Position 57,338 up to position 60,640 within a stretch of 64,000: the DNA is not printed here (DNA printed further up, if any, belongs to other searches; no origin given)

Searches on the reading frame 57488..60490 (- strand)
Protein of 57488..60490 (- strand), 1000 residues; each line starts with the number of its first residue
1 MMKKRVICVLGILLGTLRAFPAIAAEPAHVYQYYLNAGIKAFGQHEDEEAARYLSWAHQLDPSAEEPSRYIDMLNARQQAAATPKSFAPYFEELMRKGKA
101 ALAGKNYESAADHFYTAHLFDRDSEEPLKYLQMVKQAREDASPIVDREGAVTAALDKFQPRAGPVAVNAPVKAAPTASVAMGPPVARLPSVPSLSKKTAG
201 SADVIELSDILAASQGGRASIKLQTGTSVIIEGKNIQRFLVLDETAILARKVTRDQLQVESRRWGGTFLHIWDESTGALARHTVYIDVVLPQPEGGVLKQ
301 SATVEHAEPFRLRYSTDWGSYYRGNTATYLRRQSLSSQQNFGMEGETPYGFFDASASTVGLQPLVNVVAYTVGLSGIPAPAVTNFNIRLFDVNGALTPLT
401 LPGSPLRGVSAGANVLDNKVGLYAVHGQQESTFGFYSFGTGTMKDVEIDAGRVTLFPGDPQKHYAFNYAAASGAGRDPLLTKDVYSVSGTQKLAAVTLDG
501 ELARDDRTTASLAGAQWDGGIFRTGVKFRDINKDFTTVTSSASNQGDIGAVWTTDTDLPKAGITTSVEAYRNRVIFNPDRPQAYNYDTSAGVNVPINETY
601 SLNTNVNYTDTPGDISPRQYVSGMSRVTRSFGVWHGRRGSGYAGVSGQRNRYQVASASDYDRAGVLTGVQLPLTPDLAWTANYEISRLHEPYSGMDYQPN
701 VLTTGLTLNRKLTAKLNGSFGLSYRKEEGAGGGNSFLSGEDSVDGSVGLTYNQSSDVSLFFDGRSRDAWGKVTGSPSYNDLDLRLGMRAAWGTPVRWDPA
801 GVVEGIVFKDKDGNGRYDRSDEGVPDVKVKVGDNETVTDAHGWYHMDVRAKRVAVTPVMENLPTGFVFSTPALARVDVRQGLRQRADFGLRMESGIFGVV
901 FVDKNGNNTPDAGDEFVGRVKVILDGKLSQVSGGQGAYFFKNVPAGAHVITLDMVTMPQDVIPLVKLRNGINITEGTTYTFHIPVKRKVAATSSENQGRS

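Call 91: search_protein_families(library=pfam, proteins=[window:57488-60490:-], max_evalue=0.001)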
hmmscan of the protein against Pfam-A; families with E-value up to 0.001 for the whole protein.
window:57488-60490:- (1000 aa): 1 family
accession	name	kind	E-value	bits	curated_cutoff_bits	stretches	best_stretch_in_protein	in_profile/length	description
PF17210.9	SdrD_B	-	6.3e-09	36.5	29.7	1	806-848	6-54/112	SdrD B-like domain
